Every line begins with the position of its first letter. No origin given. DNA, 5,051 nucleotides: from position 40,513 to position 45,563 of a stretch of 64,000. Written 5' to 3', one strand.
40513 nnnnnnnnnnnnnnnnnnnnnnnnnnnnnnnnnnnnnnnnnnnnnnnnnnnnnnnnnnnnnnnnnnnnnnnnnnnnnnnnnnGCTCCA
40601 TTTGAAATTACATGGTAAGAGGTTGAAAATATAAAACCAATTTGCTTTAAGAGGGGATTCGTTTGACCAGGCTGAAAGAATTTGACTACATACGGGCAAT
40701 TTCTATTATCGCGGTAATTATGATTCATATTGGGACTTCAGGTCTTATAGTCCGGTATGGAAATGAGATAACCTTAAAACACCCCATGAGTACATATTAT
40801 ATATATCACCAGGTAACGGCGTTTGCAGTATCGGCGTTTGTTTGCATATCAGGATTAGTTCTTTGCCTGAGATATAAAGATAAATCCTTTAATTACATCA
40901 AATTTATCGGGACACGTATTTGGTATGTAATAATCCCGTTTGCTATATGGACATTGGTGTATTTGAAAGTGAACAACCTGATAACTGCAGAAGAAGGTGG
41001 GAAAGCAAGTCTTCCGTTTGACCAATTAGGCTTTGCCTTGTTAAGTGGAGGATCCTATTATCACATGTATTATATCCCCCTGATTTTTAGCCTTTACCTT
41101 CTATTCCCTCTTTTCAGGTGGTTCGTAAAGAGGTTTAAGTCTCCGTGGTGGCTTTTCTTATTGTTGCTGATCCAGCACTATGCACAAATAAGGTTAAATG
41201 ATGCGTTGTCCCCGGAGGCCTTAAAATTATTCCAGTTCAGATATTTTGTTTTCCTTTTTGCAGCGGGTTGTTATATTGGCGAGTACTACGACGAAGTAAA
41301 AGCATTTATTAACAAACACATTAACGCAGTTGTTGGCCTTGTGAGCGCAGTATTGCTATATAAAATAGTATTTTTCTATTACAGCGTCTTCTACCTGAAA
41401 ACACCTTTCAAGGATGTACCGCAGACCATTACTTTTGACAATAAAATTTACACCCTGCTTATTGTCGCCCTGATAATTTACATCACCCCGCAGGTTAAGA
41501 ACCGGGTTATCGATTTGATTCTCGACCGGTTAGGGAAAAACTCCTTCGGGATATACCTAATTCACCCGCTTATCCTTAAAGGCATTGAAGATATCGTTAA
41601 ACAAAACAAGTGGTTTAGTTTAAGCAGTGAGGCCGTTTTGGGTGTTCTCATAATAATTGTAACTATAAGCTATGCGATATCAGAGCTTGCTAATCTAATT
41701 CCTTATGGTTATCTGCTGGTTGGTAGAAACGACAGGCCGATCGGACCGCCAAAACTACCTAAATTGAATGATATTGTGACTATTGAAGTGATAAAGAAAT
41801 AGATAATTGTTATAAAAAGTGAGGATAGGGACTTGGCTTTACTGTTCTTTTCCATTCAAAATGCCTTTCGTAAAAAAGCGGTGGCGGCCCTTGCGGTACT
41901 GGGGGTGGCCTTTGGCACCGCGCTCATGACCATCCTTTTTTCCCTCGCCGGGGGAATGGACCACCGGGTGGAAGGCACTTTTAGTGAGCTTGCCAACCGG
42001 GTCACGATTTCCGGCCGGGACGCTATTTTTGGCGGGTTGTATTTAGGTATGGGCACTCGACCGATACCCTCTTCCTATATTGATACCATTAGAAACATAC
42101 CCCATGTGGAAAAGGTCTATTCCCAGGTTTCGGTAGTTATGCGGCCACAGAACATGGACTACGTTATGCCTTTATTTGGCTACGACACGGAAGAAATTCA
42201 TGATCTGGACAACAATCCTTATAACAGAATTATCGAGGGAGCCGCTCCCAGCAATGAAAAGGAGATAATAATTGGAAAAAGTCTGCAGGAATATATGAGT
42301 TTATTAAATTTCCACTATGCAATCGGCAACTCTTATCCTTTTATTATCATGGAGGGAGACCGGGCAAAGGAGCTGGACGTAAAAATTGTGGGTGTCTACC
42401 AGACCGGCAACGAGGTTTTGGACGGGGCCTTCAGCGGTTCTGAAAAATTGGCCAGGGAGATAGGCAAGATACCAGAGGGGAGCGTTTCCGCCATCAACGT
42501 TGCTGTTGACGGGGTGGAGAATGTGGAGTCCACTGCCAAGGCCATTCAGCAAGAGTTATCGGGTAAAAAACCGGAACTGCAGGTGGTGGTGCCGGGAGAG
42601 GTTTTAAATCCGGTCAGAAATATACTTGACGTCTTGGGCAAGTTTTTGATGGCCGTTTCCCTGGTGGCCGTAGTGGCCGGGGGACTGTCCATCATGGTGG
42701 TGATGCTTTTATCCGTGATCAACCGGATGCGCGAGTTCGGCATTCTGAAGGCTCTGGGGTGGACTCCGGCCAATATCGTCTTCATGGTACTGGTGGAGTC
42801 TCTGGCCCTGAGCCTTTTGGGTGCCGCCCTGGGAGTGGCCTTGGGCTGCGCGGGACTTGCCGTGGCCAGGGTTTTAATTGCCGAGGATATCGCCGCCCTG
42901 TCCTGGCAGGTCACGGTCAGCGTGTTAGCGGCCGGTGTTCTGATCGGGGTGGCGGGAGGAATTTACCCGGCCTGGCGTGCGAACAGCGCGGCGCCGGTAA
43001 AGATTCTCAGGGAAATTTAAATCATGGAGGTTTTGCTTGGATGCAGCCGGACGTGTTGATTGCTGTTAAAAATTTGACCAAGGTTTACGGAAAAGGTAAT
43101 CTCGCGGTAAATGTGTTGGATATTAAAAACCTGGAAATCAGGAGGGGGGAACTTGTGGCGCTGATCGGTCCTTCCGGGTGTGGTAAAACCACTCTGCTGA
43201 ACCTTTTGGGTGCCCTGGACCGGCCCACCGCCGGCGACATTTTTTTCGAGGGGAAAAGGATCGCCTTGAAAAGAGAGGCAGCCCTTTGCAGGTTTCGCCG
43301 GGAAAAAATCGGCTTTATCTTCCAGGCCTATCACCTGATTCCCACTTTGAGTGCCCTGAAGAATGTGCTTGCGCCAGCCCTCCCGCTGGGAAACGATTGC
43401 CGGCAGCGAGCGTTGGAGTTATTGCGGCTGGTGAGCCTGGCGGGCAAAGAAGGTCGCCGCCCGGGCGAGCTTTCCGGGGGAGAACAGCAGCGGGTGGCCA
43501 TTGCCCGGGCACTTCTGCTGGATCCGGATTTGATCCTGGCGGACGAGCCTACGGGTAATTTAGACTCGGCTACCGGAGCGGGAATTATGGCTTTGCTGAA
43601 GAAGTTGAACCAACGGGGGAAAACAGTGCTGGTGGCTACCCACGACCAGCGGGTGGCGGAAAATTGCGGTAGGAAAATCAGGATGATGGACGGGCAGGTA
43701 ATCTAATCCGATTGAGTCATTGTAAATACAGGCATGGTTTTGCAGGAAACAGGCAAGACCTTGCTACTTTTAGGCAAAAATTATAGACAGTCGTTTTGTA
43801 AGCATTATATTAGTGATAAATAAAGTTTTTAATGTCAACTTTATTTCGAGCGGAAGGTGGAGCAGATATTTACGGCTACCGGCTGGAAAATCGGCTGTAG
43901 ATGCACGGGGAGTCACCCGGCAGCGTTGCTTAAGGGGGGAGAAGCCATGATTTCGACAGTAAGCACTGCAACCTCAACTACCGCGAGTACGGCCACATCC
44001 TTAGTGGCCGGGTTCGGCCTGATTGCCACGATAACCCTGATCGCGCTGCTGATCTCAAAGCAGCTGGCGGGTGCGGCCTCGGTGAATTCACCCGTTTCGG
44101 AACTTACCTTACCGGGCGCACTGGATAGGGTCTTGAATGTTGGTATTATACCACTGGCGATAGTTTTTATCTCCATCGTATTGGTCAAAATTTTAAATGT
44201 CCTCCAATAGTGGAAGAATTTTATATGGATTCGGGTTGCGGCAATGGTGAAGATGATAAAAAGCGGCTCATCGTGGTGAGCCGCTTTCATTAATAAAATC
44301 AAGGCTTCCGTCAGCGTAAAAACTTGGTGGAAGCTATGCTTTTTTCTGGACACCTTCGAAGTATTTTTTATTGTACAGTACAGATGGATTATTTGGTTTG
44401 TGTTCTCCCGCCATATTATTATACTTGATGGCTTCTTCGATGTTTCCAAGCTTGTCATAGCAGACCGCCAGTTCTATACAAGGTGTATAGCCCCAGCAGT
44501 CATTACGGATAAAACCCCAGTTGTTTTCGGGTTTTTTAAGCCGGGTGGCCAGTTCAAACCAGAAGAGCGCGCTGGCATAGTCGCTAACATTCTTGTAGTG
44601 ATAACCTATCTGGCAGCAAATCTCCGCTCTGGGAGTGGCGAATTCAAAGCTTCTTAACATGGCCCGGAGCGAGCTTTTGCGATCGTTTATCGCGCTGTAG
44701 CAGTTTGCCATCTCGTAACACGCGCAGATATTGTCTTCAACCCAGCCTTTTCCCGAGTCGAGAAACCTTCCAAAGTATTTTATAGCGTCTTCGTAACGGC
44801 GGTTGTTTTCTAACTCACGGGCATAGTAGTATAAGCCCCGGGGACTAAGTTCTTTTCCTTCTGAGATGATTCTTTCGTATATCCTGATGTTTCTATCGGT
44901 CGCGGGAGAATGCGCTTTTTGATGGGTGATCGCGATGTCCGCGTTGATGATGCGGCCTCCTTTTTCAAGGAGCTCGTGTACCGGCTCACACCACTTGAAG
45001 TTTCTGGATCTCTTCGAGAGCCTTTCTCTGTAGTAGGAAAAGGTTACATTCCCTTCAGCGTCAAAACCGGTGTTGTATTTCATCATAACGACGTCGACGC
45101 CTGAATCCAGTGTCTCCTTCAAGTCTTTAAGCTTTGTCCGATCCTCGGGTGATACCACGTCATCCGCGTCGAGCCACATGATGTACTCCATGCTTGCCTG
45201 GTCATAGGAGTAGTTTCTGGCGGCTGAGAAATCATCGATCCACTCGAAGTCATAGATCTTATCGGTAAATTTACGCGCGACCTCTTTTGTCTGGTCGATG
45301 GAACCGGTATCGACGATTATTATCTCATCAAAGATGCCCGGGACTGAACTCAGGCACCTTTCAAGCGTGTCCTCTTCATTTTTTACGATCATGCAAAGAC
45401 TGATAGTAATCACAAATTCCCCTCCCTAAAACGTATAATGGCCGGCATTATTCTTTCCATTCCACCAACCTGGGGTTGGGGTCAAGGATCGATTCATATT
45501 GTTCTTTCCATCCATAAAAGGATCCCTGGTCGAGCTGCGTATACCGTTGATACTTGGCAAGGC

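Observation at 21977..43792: A 21-nt phased direct-repeat motif recurs at four promoters and links the agr-like locus to surface-glycan and membrane-protein genes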

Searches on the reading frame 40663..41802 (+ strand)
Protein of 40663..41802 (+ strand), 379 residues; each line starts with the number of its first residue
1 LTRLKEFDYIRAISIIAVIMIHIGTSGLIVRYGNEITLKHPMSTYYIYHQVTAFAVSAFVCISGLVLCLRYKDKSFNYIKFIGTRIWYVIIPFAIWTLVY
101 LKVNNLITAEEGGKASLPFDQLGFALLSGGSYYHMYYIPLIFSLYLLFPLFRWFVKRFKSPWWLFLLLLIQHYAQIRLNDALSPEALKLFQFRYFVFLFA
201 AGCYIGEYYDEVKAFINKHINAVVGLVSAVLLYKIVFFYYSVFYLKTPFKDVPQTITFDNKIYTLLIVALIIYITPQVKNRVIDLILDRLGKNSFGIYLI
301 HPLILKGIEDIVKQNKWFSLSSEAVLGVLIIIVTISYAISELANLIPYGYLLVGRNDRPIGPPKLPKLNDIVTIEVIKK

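Call 8: search_protein_families(library=pfam, proteins=[window:40663-41802:+], max_evalue=0.01)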
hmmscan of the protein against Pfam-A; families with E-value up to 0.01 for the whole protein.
window:40663-41802:+ (379 aa): 2 families
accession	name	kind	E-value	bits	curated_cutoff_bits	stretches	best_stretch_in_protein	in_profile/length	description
PF01757.29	Acyl_transf_3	-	3.7e-42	145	31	1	5-340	2-325/326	Acyltransferase domain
PF04235.18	DUF418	-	0.0091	16.4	23.6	1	225-341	24-141/163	Protein of unknown function (DUF418)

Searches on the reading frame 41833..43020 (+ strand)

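Call 8: search_protein_families(library=pfam, proteins=[window:41833-43020:+], max_evalue=0.01)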
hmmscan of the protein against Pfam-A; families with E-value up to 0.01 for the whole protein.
window:41833-43020:+ (395 aa): 2 families
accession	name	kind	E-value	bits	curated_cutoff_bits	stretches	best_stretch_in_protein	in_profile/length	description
PF02687.27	FtsX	-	7.9e-15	55.4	25.5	1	274-385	2-117/120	FtsX-like permease C-terminal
PF12704.14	MacB_PCD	-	2.3e-11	44.8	27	1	19-240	2-206/207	MacB-like periplasmic core domain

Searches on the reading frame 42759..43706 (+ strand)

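Call 46: search_protein_families(library=pfam, proteins=[window:42759-43706:+], max_evalue=0.1)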
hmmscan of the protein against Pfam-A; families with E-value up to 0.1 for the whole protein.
window:42759-43706:+ (315 aa): 14 families
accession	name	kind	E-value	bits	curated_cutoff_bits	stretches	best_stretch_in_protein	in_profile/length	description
PF00005.33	ABC_tran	-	1.8e-33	116.4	25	1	124-265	5-136/137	ABC transporter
PF13304.12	AAA_21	-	1.3e-07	32.5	27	2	132-189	1-61/304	AAA domain, putative AbiEii toxin, Type IV TA system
PF13191.12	AAA_16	-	0.00018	22.5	32.6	1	127-230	19-104/167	AAA ATPase domain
PF02463.25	SMC_N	-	0.0018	18.2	40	0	234-310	133-212/220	RecF/RecN/SMC N terminal domain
PF13481.12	AAA_25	-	0.0026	17.9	27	1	127-147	30-50/195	AAA domain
PF13401.12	AAA_22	-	0.003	18.3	27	1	130-154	5-29/130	AAA domain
PF13521.12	AAA_28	-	0.0034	18.1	27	1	133-156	2-26/164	AAA domain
PF03215.21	Rad17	-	0.0035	17.7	23.8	1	119-150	34-65/186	Rad17 P-loop domain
PF03193.22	RsgA_GTPase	-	0.0043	17.3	30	1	129-151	105-127/174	RsgA GTPase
PF13555.12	AAA_29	-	0.01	16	27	1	123-147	15-39/61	P-loop containing region of AAA domain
PF25199.1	nSTAND_NTPase5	-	0.022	15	34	0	126-147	37-58/145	Novel STAND NTPase 5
PF19993.5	DO-GTPase2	-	0.031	14.4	27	0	132-150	2-20/226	Double-GTPase 2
PF13479.12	AAA_24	-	0.054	13.8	27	0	133-150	5-22/195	AAA domain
PF13238.12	AAA_18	-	0.087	13.7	29.4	0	133-153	1-21/128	AAA domain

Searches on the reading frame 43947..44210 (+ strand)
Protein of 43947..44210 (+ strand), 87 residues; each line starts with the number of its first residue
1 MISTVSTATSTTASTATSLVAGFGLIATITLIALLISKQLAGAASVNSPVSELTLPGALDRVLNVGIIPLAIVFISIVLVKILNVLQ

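Call 46: search_protein_families(library=pfam, proteins=[window:43947-44210:+], max_evalue=0.1)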
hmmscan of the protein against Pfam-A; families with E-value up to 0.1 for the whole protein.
window:43947-44210:+ (87 aa): 0 families

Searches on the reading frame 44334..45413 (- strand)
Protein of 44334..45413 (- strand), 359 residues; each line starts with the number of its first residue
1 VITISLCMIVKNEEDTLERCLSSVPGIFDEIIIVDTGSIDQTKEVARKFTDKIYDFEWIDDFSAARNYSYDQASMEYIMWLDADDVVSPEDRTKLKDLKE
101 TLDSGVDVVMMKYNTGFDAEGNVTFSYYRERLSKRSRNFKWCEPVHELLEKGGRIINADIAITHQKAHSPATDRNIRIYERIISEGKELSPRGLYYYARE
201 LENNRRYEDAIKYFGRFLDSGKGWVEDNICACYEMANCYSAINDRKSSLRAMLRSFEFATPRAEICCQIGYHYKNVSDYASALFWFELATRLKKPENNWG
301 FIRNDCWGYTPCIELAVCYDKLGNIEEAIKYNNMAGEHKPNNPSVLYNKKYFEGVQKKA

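Call 46: search_protein_families(library=pfam, proteins=[window:44334-45413:-], max_evalue=0.1)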
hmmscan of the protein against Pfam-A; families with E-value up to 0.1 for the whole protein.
window:44334-45413:- (359 aa): 16 families
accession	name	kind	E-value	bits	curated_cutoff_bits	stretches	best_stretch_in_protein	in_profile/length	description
PF00535.33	Glycos_transf_2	-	1.2e-20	74.6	23.3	1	5-144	1-148/168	Glycosyl transferase family 2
PF07719.23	TPR_2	-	2.6e-10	40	27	2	192-218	2-28/34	Tetratricopeptide repeat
PF13181.12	TPR_8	-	1.7e-08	34.4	25.7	0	312-331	4-23/34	Tetratricopeptide repeat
PF00515.34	TPR_1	-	5.8e-07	29.5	27.8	1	314-342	6-34/34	Tetratricopeptide repeat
PF14559.12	TPR_19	-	1.5e-05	25.6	25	1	313-345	29-61/68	Tetratricopeptide repeat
PF13428.12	TPR_14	-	0.0001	23.1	23.5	1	191-219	1-29/44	Tetratricopeptide repeat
PF10111.15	Glyco_tranf_2_2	-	0.00014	21.9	27.3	1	30-97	31-104/276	Glycosyltransferase like family 2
PF13176.12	TPR_7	-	0.00039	20.7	27.9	0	312-331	2-21/36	Tetratricopeptide repeat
PF23558.1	TPR_P4H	-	0.0021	18.6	27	1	266-355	4-88/91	Prolyl 4-hydroxylase peptide-substrate-binding domain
PF13174.12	TPR_6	-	0.0044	18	26.3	0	315-331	6-22/33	Tetratricopeptide repeat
PF13704.12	Glyco_tranf_2_4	-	0.0055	17.6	27.5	1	11-87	1-84/98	Glycosyl transferase family 2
PF13432.12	TPR_16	-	0.0076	17.1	32.7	0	198-219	4-25/65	Tetratricopeptide repeat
PF13431.12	TPR_17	-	0.023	15.4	24.4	0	190-211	12-33/34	Tetratricopeptide repeat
PF13424.12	TPR_12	-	0.072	13.7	30.1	0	315-335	51-71/77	Tetratricopeptide repeat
PF12895.13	ANAPC3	-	0.075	13.8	27.2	0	278-347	4-60/82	Anaphase-promoting complex, cyclosome, subunit 3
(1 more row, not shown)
